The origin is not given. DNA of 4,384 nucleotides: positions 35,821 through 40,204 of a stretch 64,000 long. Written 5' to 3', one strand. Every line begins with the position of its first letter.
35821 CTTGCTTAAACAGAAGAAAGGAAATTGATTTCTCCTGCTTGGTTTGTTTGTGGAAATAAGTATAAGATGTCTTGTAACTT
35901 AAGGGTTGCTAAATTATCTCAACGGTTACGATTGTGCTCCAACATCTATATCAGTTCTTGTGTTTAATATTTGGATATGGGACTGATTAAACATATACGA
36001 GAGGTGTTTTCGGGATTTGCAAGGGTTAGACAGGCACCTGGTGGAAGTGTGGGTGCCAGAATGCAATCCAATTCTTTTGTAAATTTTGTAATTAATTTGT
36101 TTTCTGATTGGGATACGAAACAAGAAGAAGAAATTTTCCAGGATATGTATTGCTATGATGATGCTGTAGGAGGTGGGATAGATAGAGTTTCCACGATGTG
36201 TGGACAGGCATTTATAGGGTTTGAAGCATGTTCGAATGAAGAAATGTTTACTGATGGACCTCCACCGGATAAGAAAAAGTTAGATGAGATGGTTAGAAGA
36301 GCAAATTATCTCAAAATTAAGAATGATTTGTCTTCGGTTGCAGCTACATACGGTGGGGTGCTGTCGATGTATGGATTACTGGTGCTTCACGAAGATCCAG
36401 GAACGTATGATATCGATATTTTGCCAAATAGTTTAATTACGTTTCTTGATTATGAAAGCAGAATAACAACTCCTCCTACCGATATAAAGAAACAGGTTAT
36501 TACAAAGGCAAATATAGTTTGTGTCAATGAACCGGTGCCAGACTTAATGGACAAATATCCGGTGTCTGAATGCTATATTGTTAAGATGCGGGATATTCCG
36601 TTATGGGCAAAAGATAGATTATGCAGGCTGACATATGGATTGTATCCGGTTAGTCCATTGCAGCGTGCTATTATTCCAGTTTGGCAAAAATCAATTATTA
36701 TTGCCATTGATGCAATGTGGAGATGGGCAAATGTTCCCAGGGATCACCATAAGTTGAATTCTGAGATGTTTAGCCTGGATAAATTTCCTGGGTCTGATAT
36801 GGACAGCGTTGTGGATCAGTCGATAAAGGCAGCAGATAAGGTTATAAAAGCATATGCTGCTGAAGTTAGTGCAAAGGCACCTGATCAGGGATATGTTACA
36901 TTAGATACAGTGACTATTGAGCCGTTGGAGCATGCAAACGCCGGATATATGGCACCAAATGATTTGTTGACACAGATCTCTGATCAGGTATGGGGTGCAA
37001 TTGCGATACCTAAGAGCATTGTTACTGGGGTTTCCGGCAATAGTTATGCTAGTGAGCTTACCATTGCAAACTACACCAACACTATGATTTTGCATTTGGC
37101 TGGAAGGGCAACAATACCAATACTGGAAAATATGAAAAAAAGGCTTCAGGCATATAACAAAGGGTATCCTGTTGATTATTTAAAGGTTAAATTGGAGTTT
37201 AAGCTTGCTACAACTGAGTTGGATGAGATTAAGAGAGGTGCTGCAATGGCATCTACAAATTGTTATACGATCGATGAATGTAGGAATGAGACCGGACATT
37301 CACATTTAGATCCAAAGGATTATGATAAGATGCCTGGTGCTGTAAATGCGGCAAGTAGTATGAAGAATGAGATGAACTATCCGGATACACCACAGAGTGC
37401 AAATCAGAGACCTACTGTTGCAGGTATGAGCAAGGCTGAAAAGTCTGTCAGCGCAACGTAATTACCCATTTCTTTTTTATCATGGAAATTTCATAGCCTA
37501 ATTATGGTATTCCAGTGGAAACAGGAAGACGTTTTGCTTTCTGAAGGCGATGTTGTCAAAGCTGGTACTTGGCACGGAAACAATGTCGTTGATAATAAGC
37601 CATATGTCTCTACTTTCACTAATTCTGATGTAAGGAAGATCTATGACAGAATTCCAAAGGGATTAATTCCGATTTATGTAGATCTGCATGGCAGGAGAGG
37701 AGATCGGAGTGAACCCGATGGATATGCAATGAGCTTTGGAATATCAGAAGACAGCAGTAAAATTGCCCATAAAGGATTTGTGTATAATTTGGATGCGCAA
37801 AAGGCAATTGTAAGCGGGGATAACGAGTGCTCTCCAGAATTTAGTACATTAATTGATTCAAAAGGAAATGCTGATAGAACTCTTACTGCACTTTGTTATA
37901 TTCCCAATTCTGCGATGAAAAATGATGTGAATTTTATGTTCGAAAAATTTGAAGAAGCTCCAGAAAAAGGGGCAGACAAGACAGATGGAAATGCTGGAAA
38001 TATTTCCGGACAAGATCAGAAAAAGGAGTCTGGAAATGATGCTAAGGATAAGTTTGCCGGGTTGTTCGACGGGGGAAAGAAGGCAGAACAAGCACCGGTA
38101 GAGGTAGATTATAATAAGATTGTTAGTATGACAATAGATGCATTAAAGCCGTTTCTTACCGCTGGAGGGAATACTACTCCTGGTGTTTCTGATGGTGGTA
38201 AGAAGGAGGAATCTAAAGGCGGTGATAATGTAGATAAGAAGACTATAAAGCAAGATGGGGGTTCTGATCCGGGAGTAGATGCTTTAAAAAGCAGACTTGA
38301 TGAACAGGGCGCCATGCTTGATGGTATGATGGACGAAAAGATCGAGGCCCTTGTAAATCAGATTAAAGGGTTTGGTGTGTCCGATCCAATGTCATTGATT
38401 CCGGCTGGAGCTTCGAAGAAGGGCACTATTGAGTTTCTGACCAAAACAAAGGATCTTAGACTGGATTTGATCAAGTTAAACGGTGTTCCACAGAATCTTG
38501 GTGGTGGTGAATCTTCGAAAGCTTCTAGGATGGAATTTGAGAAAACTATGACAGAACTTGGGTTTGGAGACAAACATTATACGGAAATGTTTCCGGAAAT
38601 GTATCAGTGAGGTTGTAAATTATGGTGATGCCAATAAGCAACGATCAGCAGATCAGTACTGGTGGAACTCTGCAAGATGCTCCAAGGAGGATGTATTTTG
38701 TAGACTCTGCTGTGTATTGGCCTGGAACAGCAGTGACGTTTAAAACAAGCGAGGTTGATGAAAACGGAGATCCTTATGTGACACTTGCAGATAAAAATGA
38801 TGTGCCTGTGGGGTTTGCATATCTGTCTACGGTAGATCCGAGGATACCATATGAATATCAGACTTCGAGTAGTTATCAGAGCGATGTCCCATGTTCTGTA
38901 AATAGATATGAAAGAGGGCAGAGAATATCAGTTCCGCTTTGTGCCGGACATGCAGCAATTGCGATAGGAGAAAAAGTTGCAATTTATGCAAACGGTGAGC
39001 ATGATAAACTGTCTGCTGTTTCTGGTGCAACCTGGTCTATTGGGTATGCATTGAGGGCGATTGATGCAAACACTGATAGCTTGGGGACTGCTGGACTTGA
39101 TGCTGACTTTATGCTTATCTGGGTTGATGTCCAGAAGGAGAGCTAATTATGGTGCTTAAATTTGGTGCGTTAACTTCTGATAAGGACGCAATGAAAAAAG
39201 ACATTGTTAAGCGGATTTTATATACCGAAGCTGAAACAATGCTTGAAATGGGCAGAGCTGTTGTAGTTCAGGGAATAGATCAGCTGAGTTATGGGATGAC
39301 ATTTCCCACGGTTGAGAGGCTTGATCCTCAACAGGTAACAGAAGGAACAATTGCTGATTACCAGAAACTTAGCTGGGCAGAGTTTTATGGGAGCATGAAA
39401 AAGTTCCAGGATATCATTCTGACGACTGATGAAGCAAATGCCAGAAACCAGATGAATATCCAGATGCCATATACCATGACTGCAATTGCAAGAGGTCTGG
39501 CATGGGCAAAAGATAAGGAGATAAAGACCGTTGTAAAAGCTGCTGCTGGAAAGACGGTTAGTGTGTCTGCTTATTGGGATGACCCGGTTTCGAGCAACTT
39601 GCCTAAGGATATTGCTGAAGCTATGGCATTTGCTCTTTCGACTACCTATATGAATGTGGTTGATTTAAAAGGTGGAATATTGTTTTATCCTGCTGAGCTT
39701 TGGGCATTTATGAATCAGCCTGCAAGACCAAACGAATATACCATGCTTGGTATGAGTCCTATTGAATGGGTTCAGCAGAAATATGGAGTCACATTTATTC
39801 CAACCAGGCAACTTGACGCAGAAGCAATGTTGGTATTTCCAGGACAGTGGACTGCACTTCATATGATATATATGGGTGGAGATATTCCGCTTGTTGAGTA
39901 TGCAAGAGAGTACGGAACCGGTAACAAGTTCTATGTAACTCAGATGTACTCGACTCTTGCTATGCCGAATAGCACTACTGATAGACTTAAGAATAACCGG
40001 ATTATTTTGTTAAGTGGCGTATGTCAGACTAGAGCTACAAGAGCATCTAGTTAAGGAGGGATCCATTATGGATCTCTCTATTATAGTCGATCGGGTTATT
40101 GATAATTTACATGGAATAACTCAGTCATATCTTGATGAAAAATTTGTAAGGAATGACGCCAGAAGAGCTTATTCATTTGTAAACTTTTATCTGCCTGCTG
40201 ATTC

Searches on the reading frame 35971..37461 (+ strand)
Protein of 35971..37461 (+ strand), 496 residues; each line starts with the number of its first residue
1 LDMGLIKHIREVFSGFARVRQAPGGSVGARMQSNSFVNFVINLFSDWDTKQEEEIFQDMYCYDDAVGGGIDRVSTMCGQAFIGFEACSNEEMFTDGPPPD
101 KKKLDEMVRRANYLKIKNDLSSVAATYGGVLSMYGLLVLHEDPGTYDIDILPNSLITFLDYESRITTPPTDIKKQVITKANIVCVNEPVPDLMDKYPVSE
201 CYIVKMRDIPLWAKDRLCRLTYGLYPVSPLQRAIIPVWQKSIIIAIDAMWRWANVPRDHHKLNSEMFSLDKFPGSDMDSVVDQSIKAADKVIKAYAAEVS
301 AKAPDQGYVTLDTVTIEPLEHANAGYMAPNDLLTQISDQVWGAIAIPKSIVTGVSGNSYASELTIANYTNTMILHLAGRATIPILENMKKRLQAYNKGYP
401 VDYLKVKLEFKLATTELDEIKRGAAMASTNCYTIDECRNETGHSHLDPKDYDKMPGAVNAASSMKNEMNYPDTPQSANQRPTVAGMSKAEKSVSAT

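Call 6: search_protein_families(library=pfam, proteins=[window:35971-37461:+], max_evalue=0.01)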
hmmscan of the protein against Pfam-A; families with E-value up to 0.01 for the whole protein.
window:35971-37461:+ (496 aa): 0 families

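Call 11: search_protein_families(library=phrogs, proteins=[window:35971-37461:+], max_evalue=0.01)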
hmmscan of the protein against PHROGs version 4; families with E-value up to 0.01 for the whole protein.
window:35971-37461:+ (496 aa): 1 family
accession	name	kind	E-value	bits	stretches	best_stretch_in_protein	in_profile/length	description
phrog_3753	-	head and packaging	0.0076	16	1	290-411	261-379/503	portal protein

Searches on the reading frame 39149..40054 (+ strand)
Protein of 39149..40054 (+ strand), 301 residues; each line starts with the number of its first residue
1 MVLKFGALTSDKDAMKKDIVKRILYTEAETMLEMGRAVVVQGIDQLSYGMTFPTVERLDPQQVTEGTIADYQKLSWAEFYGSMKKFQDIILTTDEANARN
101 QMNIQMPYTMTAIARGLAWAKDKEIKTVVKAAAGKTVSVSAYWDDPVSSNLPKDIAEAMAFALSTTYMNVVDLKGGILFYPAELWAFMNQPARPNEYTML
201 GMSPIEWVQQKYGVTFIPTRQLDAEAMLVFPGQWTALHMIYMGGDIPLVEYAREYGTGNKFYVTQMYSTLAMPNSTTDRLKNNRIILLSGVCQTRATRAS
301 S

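Call 6: search_protein_families(library=pfam, proteins=[window:39149-40054:+], max_evalue=0.01)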
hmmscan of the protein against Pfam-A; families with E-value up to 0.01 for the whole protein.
window:39149-40054:+ (301 aa): 0 families

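Call 11: search_protein_families(library=phrogs, proteins=[window:39149-40054:+], max_evalue=0.01)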
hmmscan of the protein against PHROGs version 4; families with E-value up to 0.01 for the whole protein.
window:39149-40054:+ (301 aa): 0 families

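Call 45: search_dna_similar(query=window:39149-40054:+, collection=phages, mode=protein, max_rows=12, max_evalue=0.01)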
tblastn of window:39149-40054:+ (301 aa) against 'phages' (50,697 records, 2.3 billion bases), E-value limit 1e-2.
No match.
